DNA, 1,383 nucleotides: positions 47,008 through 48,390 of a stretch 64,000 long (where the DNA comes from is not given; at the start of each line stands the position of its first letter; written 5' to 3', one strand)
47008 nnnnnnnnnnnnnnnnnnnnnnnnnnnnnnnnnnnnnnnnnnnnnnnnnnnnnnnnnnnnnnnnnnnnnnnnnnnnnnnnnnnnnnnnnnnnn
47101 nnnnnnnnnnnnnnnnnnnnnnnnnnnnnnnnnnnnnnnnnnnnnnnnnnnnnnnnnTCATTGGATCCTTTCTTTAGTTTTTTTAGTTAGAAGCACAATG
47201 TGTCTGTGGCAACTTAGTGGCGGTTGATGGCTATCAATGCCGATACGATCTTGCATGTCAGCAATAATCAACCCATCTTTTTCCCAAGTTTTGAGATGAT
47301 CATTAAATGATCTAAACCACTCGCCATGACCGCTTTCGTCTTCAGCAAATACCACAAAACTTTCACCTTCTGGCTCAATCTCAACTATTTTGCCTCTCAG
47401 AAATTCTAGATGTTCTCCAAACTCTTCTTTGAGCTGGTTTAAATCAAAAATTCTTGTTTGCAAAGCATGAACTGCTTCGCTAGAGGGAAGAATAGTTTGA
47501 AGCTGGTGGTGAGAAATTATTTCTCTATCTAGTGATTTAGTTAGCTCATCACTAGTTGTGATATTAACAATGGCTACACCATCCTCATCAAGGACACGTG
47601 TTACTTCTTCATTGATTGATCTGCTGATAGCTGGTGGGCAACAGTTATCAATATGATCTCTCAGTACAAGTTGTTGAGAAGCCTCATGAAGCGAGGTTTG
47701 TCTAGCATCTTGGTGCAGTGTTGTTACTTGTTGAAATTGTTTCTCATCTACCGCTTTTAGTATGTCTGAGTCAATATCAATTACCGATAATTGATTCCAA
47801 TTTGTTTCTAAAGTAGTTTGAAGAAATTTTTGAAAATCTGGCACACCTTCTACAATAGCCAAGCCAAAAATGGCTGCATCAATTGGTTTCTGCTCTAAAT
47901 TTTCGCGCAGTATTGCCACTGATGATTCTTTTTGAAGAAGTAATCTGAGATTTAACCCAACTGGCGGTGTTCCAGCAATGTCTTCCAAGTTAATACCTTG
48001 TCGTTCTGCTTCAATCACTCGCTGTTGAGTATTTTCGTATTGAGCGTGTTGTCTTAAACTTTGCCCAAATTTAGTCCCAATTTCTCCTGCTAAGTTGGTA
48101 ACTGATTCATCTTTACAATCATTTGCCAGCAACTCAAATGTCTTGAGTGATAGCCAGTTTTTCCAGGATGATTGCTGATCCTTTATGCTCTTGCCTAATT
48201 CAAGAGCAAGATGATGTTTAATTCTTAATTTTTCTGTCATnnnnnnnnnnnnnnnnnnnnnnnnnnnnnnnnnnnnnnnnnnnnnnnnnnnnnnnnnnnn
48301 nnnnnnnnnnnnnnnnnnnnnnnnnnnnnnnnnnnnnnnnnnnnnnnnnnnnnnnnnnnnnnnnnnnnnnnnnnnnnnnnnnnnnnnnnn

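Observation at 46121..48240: Protein of unknown function predicted to be induced by uncharged tRNA-Met, coupled to a Cys/Met PLP enzyme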

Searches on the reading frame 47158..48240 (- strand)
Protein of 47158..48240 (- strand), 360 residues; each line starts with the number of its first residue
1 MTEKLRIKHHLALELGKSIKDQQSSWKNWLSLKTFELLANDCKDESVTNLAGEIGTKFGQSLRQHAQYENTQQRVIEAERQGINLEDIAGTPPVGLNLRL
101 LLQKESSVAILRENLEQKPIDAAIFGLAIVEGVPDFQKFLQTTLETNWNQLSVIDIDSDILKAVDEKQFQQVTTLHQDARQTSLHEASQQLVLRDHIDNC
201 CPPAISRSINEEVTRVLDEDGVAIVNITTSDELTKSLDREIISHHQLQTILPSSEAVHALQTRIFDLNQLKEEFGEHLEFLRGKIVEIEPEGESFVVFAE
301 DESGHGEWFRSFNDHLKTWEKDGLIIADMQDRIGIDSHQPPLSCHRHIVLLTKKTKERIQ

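Call 5: search_protein_families(library=pfam, proteins=[window:47158-48240:-], max_evalue=1)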
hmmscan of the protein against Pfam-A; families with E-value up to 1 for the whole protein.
window:47158-48240:- (360 aa): 3 families
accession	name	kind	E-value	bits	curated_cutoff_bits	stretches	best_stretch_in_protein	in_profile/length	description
PF13649.12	Methyltransf_25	-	0.017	16.3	27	1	149-221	22-97/97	Methyltransferase domain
PF08241.18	Methyltransf_11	-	0.11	13.5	21.2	1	145-224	15-94/95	Methyltransferase domain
PF03908.18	Sec20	-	0.12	12.7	27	0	229-280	2-51/92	Sec20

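Call 6: search_protein_families(library=ncbifam, proteins=[window:47158-48240:-], max_evalue=1)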
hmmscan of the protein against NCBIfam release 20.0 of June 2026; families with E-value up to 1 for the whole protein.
window:47158-48240:- (360 aa): 1 family
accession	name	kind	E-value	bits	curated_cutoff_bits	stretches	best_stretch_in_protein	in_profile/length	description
NF033553.1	MerP_Gpos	exception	0.11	12.4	110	1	165-242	23-95/112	mercury resistance system substrate-binding protein MerP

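Call 7: find_homologous_proteins(query=window:47158-48240:-, max_evalue=0.001)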
Query window:47158-48240:- (360 aa): 76 proteins with E <= 0.001 among 4180 candidates.
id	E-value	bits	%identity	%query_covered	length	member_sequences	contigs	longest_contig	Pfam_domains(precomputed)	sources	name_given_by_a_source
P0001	1.3e-234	796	100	100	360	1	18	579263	-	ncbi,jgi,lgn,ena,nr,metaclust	ncbi:MAG: hypothetical protein A2383_03780 [Candidatus Pacebacteria bacterium RIFOXYB1_FULL_39_46]|n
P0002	4.4e-138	478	62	99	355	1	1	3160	-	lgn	-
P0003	7.6e-127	441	59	98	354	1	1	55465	-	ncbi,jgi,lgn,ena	-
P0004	2.5e-89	318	52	85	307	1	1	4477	-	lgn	-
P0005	9.0e-89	316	51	84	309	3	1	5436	-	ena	-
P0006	7.9e-87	310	49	85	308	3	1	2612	-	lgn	-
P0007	2.2e-85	305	48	86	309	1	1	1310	-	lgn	-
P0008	7.8e-85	303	50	84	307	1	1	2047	-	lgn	-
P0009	6.9e-84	300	50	84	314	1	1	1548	-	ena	-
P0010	1.6e-83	299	49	84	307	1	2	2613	-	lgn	-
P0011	4.9e-83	297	50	84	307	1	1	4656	-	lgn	-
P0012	1.5e-82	296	47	86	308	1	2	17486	-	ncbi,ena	-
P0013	4.1e-82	294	49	82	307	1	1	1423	-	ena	-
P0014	7.5e-81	290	50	84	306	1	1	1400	-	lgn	-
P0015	2.3e-80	288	47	84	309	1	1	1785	-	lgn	-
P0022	2.0e-75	272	46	84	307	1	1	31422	-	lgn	-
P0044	1.3e-68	250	44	83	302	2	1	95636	-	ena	-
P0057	8.2e-63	231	45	83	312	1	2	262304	-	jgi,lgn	jgi:hypothetical protein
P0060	1.6e-60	223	44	83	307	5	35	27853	-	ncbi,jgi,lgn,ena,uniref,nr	ncbi:hypothetical protein COS52_03810 [Candidatus Roizmanbacteria bacterium CG03_land_8_20_14_0_80_3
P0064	1.9e-59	220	39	89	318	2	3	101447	-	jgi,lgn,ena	-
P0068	1.4e-58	217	41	85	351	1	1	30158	-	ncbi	-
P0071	1.1e-56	211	36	84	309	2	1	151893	-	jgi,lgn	-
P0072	1.7e-55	207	39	84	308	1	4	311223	-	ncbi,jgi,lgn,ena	-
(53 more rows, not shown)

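Call 10: find_related_loci(query=A1, collection=genome_contigs, flank=6000)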
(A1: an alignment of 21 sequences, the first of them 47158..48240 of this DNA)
Query A1 (360 aa) in genome_contigs; peptide patterns used: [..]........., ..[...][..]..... (x = any residue, [..] = any of these).
33 stretches matched a pattern; 19 encode a relative of the query (tblastn E <= 1e-3); 19 distinct loci.
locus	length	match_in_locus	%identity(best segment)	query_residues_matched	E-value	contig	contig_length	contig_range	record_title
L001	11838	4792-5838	59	1-354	5e-130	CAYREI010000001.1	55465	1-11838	MAG TPA_asm: uncultured Pseudomonadales bacterium isolate SRP191223_co1_123 genome assembly, contig: NODE_342_length_554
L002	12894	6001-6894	45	54-354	5e-80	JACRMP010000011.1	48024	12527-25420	MAG: Candidatus Gottesmanbacteria bacterium isolate NC_groundwater_1910_Pr3_S2p5_48_11 SR2-18-S2p5_coassembly_scaffold_1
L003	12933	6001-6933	44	43-353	1e-76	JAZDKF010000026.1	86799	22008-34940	MAG: Candidatus Beckwithbacteria bacterium isolate MEGAHIT-group-0.521 k141_14037240, whole genome shotgun sequence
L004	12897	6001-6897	43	54-354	1e-76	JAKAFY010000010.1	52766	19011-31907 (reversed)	MAG: bacterium isolate WY2.bin139 NODE_791_length_52766_cov_1.981041, whole genome shotgun sequence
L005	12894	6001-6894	42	54-354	1e-75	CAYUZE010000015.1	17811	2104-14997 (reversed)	MAG TPA_asm: uncultured Gammaproteobacteria bacterium isolate binchicken_co130_63 genome assembly, contig: NODE_2864_len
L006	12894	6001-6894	43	54-354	2e-73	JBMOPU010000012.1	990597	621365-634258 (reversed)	MAG: Patescibacteria group bacterium isolate Betzabe_MAG136 MAG136_14, whole genome shotgun sequence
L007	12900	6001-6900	45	53-358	1e-72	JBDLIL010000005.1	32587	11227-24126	MAG: Patescibacteria group bacterium isolate MAG029 MAG029_5, whole genome shotgun sequence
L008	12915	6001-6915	41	54-354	2e-71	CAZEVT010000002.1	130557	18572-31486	MAG TPA_asm: uncultured Gammaproteobacteria bacterium isolate SRP119689_co1_156 genome assembly, contig: NODE_102_length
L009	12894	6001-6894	43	54-354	2e-71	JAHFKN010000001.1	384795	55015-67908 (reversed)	MAG: Candidatus Gottesmanbacteria bacterium isolate nzgw410 NODE_16_length_384796_cov_19.669238, whole genome shotgun se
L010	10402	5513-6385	45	59-355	4e-71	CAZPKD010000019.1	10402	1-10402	MAG TPA_asm: uncultured Gammaproteobacteria bacterium isolate binchicken_co220_8 genome assembly, contig: NODE_4231_leng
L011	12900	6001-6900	44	49-353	2e-69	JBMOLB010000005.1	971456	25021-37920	MAG: Patescibacteria group bacterium isolate Betzabe_MAG013 MAG013_5, whole genome shotgun sequence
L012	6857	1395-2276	41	54-353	2e-69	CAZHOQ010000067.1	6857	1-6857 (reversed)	MAG TPA_asm: uncultured Gammaproteobacteria bacterium isolate SRP093185_co1_203 genome assembly, contig: NODE_8383_lengt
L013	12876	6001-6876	44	55-353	6e-68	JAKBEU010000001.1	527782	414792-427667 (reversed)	MAG: bacterium isolate BP8.bin62 NODE_4_length_527782_cov_2.788794, whole genome shotgun sequence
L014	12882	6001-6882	44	55-354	6e-68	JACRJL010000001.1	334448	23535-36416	MAG: Candidatus Roizmanbacteria bacterium isolate NC_groundwater_1828_Pr3_B-0.1um_37_28 SR-2_scaffold_141_237250, whole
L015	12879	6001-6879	42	55-353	1e-66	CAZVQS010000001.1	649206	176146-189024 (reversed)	MAG TPA_asm: uncultured Gammaproteobacteria bacterium isolate SRP278314_co2_148 genome assembly, contig: NODE_3_length_6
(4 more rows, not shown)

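Call 20: find_encoding_contigs(protein=P0060, flank=6000, max_places=2)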
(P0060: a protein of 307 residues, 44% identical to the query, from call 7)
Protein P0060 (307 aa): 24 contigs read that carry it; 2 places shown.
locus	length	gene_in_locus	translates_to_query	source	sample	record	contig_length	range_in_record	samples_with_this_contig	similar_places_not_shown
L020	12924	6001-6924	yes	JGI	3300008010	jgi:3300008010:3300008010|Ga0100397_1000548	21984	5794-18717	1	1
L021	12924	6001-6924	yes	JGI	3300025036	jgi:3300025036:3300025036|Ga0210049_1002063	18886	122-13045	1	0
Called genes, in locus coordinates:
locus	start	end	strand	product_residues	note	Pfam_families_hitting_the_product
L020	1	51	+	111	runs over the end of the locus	-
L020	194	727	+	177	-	-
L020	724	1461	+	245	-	PF08843:AbiEii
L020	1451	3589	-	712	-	PF00456:Transketolase_N, PF13292:DXP_synthase_N (weak), PF02779:Transket_pyr, PF02780:Transketolase_C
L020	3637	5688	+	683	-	PF02629:CoA_binding, PF13380:CoA_binding_2, PF13607:Succ_CoA_lig, PF19045:Ligase_CoA_2 (weak), PF13549:ATP-grasp_5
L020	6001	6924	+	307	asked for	-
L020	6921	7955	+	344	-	PF01053:Cys_Met_Meta_PP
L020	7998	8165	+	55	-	-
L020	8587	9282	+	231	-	PF04474:DUF554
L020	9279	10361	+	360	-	PF00155:Aminotran_1_2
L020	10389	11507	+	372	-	PF00579:tRNA-synt_1b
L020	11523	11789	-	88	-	PF15738:YafQ_toxin (weak)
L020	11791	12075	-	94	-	PF02604:PhdYeFM_antitox (weak)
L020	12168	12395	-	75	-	-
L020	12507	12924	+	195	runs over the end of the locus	-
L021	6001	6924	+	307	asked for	-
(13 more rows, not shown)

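Call 21: find_encoding_contigs(protein=P0072, flank=6000, max_places=2)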
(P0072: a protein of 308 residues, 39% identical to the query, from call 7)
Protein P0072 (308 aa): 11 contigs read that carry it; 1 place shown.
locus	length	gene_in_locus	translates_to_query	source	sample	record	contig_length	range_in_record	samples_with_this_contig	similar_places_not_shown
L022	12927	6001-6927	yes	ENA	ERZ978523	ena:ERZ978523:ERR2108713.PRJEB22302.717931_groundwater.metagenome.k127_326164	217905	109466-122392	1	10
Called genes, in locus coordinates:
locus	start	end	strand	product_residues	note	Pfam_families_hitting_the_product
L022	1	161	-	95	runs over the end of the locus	-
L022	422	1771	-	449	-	PF00772:DnaB, PF03796:DnaB_C, PF13481:AAA_25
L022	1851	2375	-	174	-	-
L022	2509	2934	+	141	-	PF09136:Glucodextran_B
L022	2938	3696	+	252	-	-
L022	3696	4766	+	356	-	PF01321:Creatinase_N, PF00557:Peptidase_M24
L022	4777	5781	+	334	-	PF01594:AI-2E_transport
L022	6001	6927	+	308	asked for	-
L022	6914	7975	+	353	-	PF01053:Cys_Met_Meta_PP, PF00155:Aminotran_1_2 (weak), PF06838:Met_gamma_lyase (weak), PF00266:Aminotran_5 (faint)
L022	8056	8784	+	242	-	PF02153:PDH_N (weak)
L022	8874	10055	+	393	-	PF13393:tRNA-synt_His, PF00587:tRNA-synt_2b, PF13393:tRNA-synt_His, PF03129:HGTP_anticodon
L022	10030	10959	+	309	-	PF00892:EamA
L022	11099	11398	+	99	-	PF01197:Ribosomal_L31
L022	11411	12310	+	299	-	PF03462:PCRF, PF00472:RF-1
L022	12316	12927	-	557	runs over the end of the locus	PF00999:Na_H_Exchanger, PF02254:TrkA_N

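Call 23: predict_structure(alignment_id=A3)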
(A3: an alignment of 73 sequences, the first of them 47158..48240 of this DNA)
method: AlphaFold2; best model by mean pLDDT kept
length: 360 residues; sequences in the alignment: 73
mean_pLDDT: 89.7   pTM: 0.84
mean pLDDT of the five models: 89.7, 89.6, 88.3, 88.2, 88.0
residues with pLDDT >= 90: 272; 70-90: 44; 50-70: 39; < 50: 5
segments of 3 or more residues with pLDDT < 50: 39-42
pLDDT, mean of each block of 10 residues (from residue 1): 70 65 56 52 58 84 88 92 90 93 95 93 97 97 94 97 98 97 98 95 97 98 97 96 96 91 96 96 98 96 96 98 97 92 96 82
secondary structure, 60 per line:
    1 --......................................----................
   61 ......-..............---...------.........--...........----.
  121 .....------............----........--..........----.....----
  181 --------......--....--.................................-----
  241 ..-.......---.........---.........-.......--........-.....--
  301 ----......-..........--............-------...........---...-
elements in order: H3-40 H45-66 H68-81 H94-102 H105-115 E120-125 H132-143 E148-155 H158-167 E172-176 E189-194 H197-200 H203-216 E217-229 H230-235 H244-250 H254-262 H267-274 H276-281 E285-289 E294-298 E305-310 H312-321 E324-335 E343-353
